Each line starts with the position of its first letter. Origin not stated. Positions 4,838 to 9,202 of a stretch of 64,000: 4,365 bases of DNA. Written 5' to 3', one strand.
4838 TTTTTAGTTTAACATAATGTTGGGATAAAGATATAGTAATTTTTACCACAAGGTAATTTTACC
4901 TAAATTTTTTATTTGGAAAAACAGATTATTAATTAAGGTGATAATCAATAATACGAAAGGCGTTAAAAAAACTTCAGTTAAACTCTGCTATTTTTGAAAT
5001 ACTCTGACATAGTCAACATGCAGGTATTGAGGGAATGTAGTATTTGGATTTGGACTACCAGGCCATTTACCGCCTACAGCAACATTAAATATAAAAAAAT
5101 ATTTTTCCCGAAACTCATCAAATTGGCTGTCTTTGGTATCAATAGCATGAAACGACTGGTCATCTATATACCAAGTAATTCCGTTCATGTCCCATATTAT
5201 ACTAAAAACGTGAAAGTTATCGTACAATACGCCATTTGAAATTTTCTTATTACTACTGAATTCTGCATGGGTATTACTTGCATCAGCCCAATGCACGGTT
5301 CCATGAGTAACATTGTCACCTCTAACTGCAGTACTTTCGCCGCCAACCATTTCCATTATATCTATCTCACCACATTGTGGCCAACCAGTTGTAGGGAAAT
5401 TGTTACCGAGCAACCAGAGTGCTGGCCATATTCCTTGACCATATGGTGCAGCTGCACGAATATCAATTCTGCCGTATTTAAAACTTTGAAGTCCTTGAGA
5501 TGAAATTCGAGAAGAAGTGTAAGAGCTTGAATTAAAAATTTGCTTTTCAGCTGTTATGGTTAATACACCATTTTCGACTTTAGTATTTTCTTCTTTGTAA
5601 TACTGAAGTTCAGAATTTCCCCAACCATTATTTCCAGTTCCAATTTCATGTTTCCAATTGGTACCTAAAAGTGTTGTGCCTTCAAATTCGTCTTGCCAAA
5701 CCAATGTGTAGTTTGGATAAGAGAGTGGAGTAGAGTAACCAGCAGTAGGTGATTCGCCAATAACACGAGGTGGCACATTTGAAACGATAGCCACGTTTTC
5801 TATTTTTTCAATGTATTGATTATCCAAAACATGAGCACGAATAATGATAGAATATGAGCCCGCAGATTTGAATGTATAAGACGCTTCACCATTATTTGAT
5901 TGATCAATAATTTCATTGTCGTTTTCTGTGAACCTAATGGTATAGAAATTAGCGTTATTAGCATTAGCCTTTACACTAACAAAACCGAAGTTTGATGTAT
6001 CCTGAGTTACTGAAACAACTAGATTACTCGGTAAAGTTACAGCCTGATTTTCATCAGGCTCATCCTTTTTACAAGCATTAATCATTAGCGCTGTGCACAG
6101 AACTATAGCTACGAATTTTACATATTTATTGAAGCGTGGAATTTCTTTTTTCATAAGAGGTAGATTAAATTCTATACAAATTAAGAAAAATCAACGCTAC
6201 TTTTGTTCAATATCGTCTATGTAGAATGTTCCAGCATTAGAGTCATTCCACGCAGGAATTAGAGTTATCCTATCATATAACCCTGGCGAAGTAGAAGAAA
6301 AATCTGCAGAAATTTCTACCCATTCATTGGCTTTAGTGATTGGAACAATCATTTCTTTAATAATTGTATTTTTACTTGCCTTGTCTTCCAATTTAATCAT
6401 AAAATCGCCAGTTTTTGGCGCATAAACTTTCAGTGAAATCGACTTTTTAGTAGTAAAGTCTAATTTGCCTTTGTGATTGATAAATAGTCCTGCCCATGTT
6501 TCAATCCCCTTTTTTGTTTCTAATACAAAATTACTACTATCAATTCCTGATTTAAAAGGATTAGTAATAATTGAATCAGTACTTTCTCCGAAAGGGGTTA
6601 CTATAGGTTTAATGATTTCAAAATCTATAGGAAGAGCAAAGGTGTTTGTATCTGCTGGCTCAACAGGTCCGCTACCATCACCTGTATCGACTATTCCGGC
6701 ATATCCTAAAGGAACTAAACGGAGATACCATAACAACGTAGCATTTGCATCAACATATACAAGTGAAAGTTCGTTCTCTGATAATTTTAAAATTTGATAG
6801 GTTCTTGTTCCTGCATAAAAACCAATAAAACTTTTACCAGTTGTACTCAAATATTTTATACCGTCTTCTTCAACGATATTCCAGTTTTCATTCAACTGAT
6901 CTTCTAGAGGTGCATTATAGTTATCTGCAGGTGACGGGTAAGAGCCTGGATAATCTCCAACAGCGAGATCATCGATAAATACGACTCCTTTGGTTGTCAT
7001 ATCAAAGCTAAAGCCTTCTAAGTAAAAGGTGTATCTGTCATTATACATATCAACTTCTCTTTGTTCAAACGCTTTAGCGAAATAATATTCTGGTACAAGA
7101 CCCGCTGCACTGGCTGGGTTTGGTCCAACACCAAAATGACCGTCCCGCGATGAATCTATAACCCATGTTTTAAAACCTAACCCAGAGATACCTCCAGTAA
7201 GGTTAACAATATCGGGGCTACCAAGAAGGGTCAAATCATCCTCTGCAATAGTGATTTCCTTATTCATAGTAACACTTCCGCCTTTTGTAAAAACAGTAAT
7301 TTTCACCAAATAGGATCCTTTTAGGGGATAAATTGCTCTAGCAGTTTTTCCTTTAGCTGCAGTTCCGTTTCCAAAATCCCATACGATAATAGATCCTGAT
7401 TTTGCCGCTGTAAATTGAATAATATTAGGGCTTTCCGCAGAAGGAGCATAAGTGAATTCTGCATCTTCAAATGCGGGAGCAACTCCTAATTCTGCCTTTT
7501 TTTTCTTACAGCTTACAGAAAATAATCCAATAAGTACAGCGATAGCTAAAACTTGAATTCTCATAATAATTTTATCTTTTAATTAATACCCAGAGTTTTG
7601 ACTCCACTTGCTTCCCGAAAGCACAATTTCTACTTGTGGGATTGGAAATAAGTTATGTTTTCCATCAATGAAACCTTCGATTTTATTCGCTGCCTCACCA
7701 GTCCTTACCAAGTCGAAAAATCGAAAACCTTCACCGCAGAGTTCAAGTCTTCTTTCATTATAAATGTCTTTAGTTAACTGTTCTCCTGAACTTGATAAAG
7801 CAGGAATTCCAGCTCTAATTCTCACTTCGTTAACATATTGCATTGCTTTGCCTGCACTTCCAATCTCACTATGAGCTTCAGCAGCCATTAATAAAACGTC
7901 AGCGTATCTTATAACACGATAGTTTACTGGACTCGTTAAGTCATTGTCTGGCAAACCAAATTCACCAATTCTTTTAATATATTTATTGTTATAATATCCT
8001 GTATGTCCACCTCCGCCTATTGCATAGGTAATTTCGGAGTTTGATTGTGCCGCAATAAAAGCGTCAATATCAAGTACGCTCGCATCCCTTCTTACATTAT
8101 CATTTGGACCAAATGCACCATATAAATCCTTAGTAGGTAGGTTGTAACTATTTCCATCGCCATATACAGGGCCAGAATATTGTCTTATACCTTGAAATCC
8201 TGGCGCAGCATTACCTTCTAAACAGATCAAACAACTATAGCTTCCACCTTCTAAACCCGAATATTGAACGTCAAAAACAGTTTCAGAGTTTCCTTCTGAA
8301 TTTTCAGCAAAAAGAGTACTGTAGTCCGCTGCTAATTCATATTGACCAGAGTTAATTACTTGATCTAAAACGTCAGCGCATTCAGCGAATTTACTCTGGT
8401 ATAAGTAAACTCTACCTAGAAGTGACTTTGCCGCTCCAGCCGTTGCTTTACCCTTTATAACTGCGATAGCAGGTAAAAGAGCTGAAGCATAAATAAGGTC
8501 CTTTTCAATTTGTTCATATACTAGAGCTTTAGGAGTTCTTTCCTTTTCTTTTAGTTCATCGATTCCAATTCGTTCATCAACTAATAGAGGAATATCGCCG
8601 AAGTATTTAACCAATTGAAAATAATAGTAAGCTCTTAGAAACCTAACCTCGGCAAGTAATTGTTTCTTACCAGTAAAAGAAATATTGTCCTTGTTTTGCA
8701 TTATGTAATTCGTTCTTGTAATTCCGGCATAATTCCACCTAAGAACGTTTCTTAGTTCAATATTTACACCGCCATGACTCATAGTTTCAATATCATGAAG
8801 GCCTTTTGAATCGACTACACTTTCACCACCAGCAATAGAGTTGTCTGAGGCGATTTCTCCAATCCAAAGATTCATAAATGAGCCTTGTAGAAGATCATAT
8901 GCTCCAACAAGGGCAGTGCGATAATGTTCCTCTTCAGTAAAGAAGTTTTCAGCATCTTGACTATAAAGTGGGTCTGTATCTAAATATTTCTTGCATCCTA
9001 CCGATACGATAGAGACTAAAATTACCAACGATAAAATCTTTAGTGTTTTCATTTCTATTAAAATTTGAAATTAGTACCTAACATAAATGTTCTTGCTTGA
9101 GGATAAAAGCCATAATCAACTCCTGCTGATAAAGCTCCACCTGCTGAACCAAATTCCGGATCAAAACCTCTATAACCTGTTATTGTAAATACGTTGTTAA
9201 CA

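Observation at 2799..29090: Bipartite laminarin-type PUL with a phosphorylase in place of the usual GH3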

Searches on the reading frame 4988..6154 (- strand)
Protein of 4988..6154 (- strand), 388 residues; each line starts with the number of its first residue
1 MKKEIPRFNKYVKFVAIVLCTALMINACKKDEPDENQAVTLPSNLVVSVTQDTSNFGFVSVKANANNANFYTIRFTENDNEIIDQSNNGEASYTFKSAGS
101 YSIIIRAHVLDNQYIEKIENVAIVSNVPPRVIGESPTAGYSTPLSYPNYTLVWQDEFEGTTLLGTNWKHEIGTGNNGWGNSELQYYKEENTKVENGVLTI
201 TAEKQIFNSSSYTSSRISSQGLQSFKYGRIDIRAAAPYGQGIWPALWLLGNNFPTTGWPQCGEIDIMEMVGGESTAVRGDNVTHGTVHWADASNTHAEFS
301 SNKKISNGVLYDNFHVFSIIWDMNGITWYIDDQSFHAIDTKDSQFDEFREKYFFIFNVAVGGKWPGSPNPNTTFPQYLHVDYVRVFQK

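Call 3: search_protein_families(library=pfam, proteins=[window:4988-6154:-], max_evalue=0.001)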
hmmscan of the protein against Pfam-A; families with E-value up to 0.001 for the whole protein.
window:4988-6154:- (388 aa): 3 families
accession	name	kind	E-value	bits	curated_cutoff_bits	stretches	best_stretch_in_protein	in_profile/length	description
PF00722.28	Glyco_hydro_16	-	8.2e-24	84.5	22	1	186-373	9-165/175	Glycosyl hydrolases family 16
PF03935.22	SKN1_KRE6_Sbg1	-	6.1e-14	51.8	30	2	144-251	112-224/501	Beta-glucan synthesis-associated protein SKN1/KRE6/Sbg1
PF07495.19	Y_Y_Y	-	0.00011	22.4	26.6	1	66-111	5-50/65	Y_Y_Y domain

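Call 50: search_protein_families(library=ncbifam, proteins=[window:4988-6154:-], max_evalue=0.00001)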
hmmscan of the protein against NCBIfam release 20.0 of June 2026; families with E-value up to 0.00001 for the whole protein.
window:4988-6154:- (388 aa): 4 families
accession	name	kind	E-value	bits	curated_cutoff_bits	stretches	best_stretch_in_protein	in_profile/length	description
NF052454.1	BtaGlycanEglC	equivalog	5e-25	88.3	700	1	174-387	249-457/459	endo-1,3-1,4-beta-glycanase EglC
NF052392.1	BetGlycExoK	equivalog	8.7e-07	28.6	350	1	176-354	51-213/261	endo-1,3-1,4-beta-glycanase ExoK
NF047856.1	BGlucanaseBglS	equivalog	1.8e-06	27.7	300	1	175-339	42-192/237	beta-glucanase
NF041449.1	K_carrageenase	equivalog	7.2e-06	25.4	350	0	153-334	28-224/283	kappa-carrageenase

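Call 60: search_solved_structures(query=window:4988-6154:-, max_evalue=1e-10)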
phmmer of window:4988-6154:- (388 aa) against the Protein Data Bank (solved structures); distinct sequences matched with E-value up to 1e-10: 28.
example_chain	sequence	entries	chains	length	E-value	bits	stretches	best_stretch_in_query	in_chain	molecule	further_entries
4crq_A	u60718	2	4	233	3.8e-70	240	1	148-388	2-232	ENDO-1,3-BETA-GLUCANASE, FAMILY GH16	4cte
6jh5_A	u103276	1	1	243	2.7e-66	227.3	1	148-388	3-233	LamCAT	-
6jhj_A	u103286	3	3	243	1.6e-65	224.7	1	148-388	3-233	LamCAT | laminarinase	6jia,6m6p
4dfs_A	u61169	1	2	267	6.6e-60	206.3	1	148-387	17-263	Glycoside hydrolase, family 16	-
3azx_A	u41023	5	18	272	8.4e-60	205.9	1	148-387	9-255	Laminarinase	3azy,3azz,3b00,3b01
3atg_A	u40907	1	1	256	9.6e-52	179.4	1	151-387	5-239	GLUCANASE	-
5wut_A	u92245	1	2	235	3.6e-51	177.5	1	150-387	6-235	ULam111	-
9vmv_A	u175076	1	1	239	4.9e-51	177.1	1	151-387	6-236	Beta-1,3-glucanase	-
9voq_A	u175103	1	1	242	5.1e-51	177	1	151-387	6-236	Beta-1,3-glucanase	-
2vy0_A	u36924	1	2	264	6.7e-51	176.6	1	148-386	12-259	ENDO-BETA-1,3-GLUCANASE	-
2hyk_A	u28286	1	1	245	9.6e-51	176.1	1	149-387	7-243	Beta-1,3-glucanase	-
9voo_A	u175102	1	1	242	1.3e-50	175.7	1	151-387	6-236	Hydrolase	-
7wwc_A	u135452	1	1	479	9.9e-45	156.3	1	148-388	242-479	beta-1,3(4)-glucanase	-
7ww4_A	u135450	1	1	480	9.9e-45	156.3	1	148-388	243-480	beta-1,3(4)-glucanase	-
3iln_A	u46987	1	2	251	4.2e-42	147.7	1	147-387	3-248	Laminarinase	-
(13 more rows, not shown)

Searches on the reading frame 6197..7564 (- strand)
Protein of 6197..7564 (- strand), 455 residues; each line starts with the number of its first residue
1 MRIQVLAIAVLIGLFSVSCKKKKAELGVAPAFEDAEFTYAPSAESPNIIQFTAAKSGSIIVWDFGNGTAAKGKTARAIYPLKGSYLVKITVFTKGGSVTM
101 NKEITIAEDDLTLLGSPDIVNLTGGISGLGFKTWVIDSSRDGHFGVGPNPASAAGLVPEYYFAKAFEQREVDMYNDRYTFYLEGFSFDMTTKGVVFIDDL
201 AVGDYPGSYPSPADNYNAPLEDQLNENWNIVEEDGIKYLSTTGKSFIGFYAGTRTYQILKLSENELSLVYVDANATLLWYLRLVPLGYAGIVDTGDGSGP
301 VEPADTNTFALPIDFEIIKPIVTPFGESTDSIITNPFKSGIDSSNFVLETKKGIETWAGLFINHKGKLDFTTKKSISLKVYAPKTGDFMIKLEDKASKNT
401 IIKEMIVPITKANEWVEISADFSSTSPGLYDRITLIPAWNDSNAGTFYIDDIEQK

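Call 3: search_protein_families(library=pfam, proteins=[window:6197-7564:-], max_evalue=0.001)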
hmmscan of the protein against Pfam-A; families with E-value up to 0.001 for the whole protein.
window:6197-7564:- (455 aa): 3 families
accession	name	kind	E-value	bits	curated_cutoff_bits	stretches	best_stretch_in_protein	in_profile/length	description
PF00801.26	PKD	-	3.9e-08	33.6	23.5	1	40-105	5-79/80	PKD domain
PF18911.6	PKD_4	-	2.8e-06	27.7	27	1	60-106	37-83/85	PKD domain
PF02018.23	CBM_4_9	-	2.4e-05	25.2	25.9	1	342-425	33-119/136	Carbohydrate binding domain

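Call 6: search_protein_families(library=ncbifam, proteins=[window:6197-7564:-], max_evalue=0.01)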
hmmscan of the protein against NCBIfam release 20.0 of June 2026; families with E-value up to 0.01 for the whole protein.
window:6197-7564:- (455 aa): 0 families

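Call 44: search_solved_structures(query=window:6197-7564:-, max_evalue=0.01)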
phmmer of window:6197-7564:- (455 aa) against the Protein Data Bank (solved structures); distinct sequences matched with E-value up to 0.01: 2.
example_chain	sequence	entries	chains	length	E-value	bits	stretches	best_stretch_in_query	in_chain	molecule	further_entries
7kv5_AAA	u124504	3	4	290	8.9e-37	130.1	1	17-285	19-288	PKD domain protein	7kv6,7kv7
8qx6_A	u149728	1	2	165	2e-06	30.1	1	309-454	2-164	PKD domain-containing protein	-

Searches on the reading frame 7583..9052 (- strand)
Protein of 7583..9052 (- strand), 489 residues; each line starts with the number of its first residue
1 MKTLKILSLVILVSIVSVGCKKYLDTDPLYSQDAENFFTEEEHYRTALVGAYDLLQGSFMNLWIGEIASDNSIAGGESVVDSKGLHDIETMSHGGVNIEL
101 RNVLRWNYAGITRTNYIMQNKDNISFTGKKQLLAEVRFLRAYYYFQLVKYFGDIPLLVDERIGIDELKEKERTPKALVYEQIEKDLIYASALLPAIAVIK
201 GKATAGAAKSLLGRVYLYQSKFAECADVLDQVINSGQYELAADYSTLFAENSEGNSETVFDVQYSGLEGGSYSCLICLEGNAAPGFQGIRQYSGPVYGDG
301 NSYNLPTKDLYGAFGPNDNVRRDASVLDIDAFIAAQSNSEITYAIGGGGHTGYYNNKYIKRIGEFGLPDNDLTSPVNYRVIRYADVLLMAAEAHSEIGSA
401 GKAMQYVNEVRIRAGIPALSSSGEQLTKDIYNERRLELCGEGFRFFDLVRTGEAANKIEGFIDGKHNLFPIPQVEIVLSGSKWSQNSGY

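Call 3: search_protein_families(library=pfam, proteins=[window:7583-9052:-], max_evalue=0.001)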
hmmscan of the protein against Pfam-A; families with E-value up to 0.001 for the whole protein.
window:7583-9052:- (489 aa): 2 families
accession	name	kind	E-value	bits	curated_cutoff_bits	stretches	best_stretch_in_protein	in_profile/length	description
PF07980.17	SusD_RagB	-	1.9e-33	116.8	23.1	1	349-489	129-297/297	SusD family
PF14322.12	SusD-like_3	-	1.5e-20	74.7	27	1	22-217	1-191/191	Starch-binding associating with outer membrane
